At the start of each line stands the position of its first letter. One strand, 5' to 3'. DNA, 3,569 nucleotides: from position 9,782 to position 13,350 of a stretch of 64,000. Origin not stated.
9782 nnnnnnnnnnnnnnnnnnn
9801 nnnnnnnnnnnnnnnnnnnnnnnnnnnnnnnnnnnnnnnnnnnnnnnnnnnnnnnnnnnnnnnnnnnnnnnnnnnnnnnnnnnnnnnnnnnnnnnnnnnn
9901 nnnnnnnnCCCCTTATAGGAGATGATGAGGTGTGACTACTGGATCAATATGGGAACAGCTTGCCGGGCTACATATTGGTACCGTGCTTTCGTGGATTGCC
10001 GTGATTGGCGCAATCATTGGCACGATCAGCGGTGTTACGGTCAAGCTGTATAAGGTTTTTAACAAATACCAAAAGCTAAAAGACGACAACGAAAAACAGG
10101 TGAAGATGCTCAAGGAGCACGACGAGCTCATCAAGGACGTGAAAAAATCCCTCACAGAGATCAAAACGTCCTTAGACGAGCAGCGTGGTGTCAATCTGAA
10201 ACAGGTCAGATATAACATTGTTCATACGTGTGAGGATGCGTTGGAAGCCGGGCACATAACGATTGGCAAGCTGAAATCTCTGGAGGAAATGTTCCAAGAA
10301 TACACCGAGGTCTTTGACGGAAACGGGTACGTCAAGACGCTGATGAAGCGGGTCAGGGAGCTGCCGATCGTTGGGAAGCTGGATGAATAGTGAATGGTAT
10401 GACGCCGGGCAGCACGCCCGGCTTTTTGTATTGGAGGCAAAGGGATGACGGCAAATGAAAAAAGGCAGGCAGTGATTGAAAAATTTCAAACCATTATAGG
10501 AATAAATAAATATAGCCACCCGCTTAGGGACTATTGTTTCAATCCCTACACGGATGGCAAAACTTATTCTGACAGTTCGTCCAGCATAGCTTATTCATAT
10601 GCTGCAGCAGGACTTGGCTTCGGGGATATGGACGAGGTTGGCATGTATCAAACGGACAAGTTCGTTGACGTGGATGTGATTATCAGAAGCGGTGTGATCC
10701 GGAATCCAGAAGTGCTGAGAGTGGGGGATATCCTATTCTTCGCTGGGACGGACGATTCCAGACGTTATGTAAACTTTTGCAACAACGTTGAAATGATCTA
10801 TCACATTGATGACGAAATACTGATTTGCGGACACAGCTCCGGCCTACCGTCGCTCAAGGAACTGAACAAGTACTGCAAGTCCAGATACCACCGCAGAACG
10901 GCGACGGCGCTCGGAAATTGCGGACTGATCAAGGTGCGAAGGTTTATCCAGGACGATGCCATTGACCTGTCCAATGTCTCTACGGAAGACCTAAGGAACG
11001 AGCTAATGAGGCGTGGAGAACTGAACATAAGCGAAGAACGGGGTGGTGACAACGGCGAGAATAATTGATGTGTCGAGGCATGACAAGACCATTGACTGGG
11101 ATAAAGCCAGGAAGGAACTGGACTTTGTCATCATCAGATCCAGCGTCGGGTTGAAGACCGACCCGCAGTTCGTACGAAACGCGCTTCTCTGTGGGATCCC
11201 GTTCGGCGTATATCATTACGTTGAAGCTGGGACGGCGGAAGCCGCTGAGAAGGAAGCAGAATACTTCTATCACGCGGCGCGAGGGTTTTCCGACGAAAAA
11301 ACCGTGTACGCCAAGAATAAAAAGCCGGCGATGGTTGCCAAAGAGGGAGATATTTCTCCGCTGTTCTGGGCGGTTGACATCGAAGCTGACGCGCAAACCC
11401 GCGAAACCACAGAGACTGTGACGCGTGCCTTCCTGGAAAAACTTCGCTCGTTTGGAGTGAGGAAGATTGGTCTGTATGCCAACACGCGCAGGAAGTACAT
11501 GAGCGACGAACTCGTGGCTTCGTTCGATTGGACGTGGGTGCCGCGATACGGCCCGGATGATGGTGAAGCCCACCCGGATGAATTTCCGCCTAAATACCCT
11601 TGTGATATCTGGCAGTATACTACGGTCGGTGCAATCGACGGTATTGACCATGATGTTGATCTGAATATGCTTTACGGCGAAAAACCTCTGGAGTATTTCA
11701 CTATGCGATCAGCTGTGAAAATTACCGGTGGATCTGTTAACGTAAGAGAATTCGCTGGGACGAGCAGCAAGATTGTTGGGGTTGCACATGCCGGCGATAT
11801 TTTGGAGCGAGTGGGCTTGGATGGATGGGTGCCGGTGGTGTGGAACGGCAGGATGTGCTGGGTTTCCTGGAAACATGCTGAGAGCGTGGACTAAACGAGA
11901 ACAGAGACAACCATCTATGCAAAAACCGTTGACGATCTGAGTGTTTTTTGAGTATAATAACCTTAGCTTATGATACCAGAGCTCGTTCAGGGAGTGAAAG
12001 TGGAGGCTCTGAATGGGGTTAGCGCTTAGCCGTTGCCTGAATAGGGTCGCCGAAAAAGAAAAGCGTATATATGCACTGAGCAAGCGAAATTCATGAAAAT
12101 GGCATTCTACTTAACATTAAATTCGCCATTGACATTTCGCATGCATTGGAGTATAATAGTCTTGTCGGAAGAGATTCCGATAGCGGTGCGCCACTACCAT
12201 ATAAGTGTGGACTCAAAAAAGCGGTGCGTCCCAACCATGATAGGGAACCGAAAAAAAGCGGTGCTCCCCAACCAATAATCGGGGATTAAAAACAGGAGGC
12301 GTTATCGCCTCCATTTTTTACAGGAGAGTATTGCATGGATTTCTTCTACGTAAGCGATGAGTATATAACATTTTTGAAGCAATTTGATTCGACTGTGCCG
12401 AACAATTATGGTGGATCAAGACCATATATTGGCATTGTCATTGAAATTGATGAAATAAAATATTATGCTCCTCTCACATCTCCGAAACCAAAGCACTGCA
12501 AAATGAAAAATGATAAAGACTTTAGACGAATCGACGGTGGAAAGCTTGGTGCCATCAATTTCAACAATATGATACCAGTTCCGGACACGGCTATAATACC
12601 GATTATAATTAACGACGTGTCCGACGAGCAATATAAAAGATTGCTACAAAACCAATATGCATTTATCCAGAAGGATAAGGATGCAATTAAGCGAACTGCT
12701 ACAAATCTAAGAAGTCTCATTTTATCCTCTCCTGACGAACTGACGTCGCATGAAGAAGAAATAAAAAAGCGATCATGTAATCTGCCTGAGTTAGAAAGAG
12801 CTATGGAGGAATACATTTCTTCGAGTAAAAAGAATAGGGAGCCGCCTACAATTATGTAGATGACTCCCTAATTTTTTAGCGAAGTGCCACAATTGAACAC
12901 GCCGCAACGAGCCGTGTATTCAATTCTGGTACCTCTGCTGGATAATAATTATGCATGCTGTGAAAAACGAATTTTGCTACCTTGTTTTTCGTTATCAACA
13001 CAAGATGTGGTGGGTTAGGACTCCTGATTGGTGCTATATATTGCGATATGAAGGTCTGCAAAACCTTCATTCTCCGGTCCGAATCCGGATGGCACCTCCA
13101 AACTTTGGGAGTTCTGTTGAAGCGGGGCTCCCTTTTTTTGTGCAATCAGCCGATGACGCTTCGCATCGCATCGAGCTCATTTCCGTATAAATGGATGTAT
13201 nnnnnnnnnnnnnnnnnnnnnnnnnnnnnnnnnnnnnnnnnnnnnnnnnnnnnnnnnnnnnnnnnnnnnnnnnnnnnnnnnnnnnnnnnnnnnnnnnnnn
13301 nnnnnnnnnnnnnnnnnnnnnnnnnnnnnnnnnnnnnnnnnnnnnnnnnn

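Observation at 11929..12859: Complete type III toxin-antitoxin (ToxIN/AbiQ-like) locus appended to the lysis cassette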

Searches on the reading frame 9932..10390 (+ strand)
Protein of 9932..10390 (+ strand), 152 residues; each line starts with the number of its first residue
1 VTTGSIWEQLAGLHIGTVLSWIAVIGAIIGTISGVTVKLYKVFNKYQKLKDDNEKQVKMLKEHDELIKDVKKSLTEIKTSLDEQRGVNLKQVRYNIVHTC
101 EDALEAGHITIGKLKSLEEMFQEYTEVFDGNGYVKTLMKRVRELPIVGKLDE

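Call 4: search_protein_families(library=pfam, proteins=[window:9932-10390:+], max_evalue=0.01)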
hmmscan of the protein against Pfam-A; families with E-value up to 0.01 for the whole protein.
window:9932-10390:+ (152 aa): 3 families
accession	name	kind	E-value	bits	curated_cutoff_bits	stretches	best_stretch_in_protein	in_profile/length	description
PF08354.15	Fas1-AflB-like_hel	-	0.0019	17.7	25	1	7-97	106-198/353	Fatty acid synthase subunit beta/Fas1-like, helical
PF05081.17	AcMNPV_P18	-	0.0041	17.3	25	1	45-143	16-112/157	Autographa californica nuclear polyhedrosis virus (AcMNPV), P18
PF25034.1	Spectrin_SYNE1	-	0.0052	16.9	35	0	32-83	42-96/188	Nesprin-1, spectrin repeats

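Call 27: search_protein_families(library=phrogs, proteins=[window:9932-10390:+], max_evalue=0.00001)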
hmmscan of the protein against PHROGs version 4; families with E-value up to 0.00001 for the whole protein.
window:9932-10390:+ (152 aa): 2 families
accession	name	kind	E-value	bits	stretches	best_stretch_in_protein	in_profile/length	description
phrog_4257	-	unknown function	7e-14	53.2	1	22-147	8-134/138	-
phrog_4105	-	unknown function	9.9e-10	39.6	1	93-146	46-98/103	-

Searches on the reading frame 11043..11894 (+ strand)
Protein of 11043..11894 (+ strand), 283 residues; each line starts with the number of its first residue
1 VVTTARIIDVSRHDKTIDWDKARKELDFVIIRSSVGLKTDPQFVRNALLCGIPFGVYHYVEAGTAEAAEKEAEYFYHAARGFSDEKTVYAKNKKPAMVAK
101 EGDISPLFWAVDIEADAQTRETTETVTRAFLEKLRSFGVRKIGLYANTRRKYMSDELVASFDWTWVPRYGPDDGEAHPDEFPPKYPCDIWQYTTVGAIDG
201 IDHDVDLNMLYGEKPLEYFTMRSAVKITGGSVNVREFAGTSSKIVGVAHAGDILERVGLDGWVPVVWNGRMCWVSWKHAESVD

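Call 4: search_protein_families(library=pfam, proteins=[window:11043-11894:+], max_evalue=0.01)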
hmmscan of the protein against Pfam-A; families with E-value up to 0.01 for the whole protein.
window:11043-11894:+ (283 aa): 2 families
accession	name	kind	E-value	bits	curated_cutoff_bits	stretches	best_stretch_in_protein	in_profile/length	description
PF01183.26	Glyco_hydro_25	-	6.4e-17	62.9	27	1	8-201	1-180/180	Glycosyl hydrolases family 25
PF08239.17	SH3_3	-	4.2e-06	27.3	27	1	231-277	2-51/54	Bacterial SH3 domain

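Call 57: find_related_loci(query=window:11043-11891:+, collection=viral_contigs, flank=5000)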
Query window:11043-11891:+ (283 aa) in viral_contigs; peptide patterns used: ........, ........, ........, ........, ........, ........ (x = any residue, [..] = any of these).
4 stretches matched a pattern; 3 encode a relative of the query (tblastn E <= 1e-3); 3 distinct loci.
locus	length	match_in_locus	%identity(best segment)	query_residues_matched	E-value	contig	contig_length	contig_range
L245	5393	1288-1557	44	8-89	7e-12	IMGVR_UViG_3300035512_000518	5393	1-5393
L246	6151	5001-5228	39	8-76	2e-8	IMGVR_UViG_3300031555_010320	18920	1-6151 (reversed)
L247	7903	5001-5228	30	6-82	3e-5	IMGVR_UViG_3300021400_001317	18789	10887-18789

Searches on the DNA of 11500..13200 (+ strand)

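Call 6: search_rna_families(source=window, start=11500, end=13200, threshold=evalue, max_evalue=10, show_alignments=3)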
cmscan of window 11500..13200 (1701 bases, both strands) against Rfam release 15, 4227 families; matches with E-value up to 10: 7.
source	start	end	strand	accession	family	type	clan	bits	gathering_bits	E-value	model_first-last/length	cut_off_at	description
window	11965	12070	+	RF02958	drum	Gene; sRNA;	-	35.2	43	0.00018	1-112/112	no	drum RNA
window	13076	13146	+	RF00519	suhB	Gene; sRNA;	CL00108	21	41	0.18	1-77/77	no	Makes More Granules Regulator RNA (mmgR)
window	12245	12317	+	RF02273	FsrA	Gene;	-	16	80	2.8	1-83/83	no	FsrA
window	12964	13040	+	RF02484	GlsR21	Gene; snRNA; snoRNA; HACA-box;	-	16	100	6.2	1-112/112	no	Small nucleolar RNA GlsR21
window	12955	12998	+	RF00832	mir-71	Gene; miRNA;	-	15.9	50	6.4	1-73/73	no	mir-71 microRNA precursor family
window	13088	13138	+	RF02231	sX12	Gene; sRNA;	-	15.8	106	9.7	1-78/78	no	Xanthomonas sRNA sX12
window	12751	12867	+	RF02111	IS009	Gene;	-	13.9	117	2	1-199/199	no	IS009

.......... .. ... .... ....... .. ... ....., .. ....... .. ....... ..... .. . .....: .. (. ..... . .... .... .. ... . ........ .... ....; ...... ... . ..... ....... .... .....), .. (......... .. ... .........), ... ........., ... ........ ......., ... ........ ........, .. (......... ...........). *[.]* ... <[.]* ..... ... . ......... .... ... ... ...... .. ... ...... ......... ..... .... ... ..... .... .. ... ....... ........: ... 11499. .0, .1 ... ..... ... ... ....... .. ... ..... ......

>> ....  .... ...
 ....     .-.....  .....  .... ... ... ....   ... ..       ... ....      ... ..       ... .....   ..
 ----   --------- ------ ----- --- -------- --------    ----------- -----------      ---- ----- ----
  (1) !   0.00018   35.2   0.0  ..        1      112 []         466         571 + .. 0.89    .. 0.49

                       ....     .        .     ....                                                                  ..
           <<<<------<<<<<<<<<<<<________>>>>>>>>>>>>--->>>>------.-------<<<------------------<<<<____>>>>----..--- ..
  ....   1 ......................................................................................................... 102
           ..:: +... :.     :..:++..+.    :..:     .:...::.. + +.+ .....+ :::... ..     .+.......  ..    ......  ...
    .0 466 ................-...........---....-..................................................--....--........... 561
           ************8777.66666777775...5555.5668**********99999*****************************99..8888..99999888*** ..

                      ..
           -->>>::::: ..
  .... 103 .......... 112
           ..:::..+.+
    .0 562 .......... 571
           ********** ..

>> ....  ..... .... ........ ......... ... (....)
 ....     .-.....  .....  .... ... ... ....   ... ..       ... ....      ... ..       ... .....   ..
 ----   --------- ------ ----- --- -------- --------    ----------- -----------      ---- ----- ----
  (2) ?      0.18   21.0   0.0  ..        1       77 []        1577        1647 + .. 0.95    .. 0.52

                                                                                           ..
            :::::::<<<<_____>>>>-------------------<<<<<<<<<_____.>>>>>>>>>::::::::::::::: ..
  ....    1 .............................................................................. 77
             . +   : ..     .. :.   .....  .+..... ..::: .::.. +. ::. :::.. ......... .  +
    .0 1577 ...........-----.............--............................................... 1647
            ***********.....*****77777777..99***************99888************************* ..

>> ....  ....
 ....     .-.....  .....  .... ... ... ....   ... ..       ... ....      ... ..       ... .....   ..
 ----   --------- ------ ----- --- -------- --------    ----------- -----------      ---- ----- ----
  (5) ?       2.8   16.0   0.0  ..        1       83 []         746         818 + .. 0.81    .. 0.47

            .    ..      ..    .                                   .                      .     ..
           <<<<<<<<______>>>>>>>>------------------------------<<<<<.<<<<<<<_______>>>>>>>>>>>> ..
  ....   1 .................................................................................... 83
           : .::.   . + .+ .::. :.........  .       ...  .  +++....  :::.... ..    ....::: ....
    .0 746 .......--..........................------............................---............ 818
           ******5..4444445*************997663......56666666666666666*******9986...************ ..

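Call 10: search_dna_similar(query=window:11900-12900:+, collection=phages, mode=distant)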
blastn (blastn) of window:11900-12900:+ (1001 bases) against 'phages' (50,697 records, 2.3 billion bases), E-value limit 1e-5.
Records with a match: 1; places in all: 1; records where one place covers at least 80% of the query: 0.
Best place of each record, by identity: 60-80% 1.
By first word of the organism name: Clostridioides 1.
By host as written in the record: - 1.
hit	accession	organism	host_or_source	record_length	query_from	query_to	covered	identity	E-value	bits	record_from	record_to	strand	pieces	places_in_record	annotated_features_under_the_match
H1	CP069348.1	Clostridioides phage pCD1602_4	water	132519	520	677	16%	73.6%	7e-16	92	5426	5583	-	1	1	record has no annotation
